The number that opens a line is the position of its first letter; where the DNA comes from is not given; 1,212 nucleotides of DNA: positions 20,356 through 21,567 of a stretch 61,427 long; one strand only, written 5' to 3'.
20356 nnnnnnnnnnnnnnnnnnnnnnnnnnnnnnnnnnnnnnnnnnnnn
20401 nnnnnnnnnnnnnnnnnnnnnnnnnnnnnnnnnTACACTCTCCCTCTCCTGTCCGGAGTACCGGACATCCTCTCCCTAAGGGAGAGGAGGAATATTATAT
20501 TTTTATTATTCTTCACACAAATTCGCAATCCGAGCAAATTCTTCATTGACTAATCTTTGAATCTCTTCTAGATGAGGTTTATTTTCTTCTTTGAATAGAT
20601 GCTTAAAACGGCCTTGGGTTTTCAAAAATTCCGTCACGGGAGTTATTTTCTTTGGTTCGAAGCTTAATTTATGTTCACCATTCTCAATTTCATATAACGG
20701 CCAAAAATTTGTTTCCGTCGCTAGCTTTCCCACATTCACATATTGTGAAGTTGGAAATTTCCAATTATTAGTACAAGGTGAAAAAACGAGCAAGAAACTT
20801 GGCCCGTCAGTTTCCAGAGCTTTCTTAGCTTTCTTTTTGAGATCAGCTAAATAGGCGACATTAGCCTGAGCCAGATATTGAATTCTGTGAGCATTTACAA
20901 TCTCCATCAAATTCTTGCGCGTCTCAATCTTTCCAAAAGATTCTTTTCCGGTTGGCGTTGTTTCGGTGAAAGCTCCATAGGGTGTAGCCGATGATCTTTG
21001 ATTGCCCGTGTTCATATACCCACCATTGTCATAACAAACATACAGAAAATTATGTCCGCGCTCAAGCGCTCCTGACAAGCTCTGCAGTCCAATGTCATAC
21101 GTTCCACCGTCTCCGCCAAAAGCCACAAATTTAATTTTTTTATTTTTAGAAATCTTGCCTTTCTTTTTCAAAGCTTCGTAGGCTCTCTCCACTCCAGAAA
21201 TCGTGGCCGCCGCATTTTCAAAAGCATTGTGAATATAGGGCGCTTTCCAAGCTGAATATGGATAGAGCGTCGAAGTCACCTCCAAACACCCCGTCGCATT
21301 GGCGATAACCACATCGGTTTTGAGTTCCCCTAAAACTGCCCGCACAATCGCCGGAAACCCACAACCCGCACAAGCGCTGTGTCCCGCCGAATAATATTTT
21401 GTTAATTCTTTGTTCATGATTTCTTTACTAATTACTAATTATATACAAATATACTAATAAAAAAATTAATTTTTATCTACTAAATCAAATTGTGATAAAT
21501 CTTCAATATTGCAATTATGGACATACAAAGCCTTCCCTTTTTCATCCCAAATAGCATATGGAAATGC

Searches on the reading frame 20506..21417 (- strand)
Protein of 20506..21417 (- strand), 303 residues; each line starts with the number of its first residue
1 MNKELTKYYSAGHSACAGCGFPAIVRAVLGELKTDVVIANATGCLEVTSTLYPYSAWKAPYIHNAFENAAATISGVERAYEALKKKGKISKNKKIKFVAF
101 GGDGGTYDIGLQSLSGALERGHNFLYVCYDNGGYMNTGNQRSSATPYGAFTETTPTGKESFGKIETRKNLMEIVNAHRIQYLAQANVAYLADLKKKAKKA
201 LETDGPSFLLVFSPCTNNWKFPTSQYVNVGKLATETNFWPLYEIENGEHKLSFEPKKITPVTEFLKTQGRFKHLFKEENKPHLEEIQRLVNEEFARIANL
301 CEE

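Call 12: search_protein_families(library=pfam, proteins=[window:20506-21417:-], max_evalue=0.01)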
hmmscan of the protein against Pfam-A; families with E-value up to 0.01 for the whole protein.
window:20506-21417:- (303 aa): 1 family
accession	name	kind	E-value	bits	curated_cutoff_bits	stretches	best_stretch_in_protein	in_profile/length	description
PF02775.26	TPP_enzyme_C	-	8.2e-21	74.8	21.9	1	42-209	2-149/151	Thiamine pyrophosphate enzyme, C-terminal TPP binding domain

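Call 53: find_homologous_proteins(query=window:20506-21417:-, max_evalue=1e-60)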
Query window:20506-21417:- (303 aa): 7951 proteins with E <= 1e-60 among 8000 candidates; the best 120 are listed.
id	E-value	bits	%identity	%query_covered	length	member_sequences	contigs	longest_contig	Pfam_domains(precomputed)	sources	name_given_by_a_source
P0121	8.5e-204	693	100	100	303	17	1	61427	PF02775.27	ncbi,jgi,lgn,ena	-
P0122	1.6e-193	660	95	100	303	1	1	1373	PF02775.27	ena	-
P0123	2.3e-188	643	92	100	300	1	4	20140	PF02775.27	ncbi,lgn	ncbi:MAG: thiamine pyrophosphate-dependent enzyme [Candidatus Moraniibacteriota bacterium]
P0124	1.5e-186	637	90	100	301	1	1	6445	PF02775.27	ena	-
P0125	7.5e-174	595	85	100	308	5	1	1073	PF02775.27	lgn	-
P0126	5.8e-170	582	83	99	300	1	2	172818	PF02775.27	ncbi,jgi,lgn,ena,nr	ncbi:MAG TPA: thiamine pyrophosphate-dependent enzyme [Candidatus Moranbacteria bacterium]|nr:thiami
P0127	1.9e-169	580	83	100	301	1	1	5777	PF02775.27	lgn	-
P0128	2.0e-168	577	83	100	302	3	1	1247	PF02775.27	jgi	jgi:pyruvate ferredoxin oxidoreductase beta subunit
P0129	2.7e-168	577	82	100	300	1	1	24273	PF02775.27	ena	-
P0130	3.4e-166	570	80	100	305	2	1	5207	PF02775.27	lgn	-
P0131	1.5e-165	568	80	100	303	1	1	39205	PF02775.27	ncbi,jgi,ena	ncbi:MAG: thiamine pyrophosphate-dependent enzyme [Parcubacteria group bacterium]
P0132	3.5e-165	567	79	99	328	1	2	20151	PF02775.27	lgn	-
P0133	3.8e-164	563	81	99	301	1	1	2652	PF02775.27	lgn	-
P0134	5.2e-164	563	80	100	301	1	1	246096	PF02775.27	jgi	jgi:pyruvate ferredoxin oxidoreductase beta subunit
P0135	6.1e-164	562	81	100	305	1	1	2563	PF02775.27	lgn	-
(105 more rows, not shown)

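Call 54: find_encoding_contigs(protein=P0123, flank=3000, max_places=3)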
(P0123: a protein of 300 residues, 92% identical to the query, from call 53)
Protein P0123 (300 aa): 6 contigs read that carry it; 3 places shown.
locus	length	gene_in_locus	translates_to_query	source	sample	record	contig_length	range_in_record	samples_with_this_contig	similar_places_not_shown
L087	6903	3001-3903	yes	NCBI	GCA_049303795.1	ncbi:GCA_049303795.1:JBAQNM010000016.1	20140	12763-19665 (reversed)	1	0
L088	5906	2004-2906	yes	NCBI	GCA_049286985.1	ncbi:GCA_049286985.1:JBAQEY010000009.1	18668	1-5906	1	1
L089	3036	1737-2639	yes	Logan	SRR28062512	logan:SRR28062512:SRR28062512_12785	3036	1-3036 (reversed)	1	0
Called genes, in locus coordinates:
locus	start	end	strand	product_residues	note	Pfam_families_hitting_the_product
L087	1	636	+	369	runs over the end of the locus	?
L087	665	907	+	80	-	-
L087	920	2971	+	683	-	-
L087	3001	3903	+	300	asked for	PF02775:TPP_enzyme_C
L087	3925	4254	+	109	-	-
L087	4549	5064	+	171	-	PF21349:RUBY_RBDX (weak), PF13668:Ferritin_2 (faint), PF02915:Rubrerythrin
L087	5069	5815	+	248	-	PF02535:Zip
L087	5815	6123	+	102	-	-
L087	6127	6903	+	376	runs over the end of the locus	PF03462:PCRF, PF00472:RF-1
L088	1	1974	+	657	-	?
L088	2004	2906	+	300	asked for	PF02775:TPP_enzyme_C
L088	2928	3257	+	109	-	-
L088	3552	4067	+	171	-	PF21349:RUBY_RBDX (weak), PF13668:Ferritin_2 (faint), PF02915:Rubrerythrin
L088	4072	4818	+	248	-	PF02535:Zip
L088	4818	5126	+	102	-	-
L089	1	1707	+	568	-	?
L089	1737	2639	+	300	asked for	PF02775:TPP_enzyme_C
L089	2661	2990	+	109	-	-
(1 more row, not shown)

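Call 55: find_encoding_contigs(protein=P0124, flank=3000, max_places=3)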
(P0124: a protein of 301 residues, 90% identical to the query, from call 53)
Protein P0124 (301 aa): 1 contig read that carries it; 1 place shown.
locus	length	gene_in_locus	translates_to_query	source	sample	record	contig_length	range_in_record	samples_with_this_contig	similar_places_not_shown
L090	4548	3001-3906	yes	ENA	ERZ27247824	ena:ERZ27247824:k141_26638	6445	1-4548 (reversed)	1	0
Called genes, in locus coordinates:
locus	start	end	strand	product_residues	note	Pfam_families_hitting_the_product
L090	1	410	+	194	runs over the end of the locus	PF01558:POR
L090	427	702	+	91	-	PF12797:Fer4_2, PF00037:Fer4 (weak), PF12837:Fer4_6 (weak), PF13237:Fer4_10, PF14697:Fer4_21, PF12838:Fer4_7, PF13187:Fer4_9 (weak), PF00037:Fer4, +6 more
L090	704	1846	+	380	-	PF01855:POR_N, PF17147:PFOR_II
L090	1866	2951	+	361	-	-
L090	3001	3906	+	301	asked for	PF02775:TPP_enzyme_C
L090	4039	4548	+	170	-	?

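Call 56: find_encoding_contigs(protein=P0126, flank=3000, max_places=3)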
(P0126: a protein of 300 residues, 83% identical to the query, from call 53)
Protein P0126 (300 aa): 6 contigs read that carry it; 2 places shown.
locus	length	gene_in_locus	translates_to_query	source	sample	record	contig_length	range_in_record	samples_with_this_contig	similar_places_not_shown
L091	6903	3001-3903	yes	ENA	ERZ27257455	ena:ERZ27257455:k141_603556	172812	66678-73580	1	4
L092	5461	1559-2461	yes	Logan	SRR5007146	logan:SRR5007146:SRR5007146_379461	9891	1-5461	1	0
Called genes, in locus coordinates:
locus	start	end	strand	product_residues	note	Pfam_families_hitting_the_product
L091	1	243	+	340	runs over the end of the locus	PF13192:Thioredoxin_3 (faint), PF00085:Thioredoxin (faint), PF13098:Thioredoxin_2, PF13462:Thioredoxin_4, PF01323:DSBA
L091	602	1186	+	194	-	PF01558:POR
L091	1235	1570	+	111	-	PF25160:LdpA_Fe-S-bd (weak), PF12797:Fer4_2 (weak), PF13237:Fer4_10, PF00037:Fer4, PF14697:Fer4_21, PF12838:Fer4_7, PF13187:Fer4_9, PF00037:Fer4, +9 more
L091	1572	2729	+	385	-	PF01855:POR_N, PF17147:PFOR_II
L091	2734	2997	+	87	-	-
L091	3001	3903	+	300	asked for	PF02775:TPP_enzyme_C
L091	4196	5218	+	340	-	-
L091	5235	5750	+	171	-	PF21349:RUBY_RBDX (weak), PF02915:Rubrerythrin, PF13668:Ferritin_2 (weak)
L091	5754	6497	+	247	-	PF02535:Zip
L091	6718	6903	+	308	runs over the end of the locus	PF03462:PCRF, PF00472:RF-1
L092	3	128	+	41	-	?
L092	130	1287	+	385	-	PF01855:POR_N, PF17147:PFOR_II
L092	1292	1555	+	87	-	-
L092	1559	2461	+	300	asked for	PF02775:TPP_enzyme_C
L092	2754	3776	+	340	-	-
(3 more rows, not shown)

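Call 57: find_encoding_contigs(protein=P0129, flank=3000, max_places=3)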
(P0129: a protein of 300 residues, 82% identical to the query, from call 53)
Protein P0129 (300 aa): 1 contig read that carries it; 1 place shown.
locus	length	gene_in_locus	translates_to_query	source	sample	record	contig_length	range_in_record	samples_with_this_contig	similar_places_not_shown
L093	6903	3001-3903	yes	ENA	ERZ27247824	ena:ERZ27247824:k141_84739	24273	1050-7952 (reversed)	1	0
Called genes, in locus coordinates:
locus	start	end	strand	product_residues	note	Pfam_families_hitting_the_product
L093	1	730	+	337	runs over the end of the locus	PF13192:Thioredoxin_3 (faint), PF00085:Thioredoxin (faint), PF13462:Thioredoxin_4, PF13098:Thioredoxin_2 (weak), PF01323:DSBA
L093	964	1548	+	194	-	PF01558:POR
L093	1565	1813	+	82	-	PF12797:Fer4_2 (weak), PF00037:Fer4 (weak), PF12837:Fer4_6 (weak), PF13237:Fer4_10, PF14697:Fer4_21, PF12838:Fer4_7, PF13187:Fer4_9, PF00037:Fer4, +7 more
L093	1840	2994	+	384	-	PF01855:POR_N, PF17147:PFOR_II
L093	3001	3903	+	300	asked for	PF02775:TPP_enzyme_C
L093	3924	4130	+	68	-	-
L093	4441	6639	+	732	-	PF13475:DUF4116 (faint)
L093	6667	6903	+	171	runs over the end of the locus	PF21349:RUBY_RBDX (weak), PF02915:Rubrerythrin (weak)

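Call 102: search_protein_families(library=pfam, proteins=[L087:3925-4254:+, L093:3924-4130:+], max_evalue=0.01)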
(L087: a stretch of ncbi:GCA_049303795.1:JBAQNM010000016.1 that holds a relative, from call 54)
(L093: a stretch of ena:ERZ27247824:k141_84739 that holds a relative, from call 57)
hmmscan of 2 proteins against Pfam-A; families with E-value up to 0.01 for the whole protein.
L087:3925-4254:+ (109 aa): 0 families

L093:3924-4130:+ (68 aa): 0 families
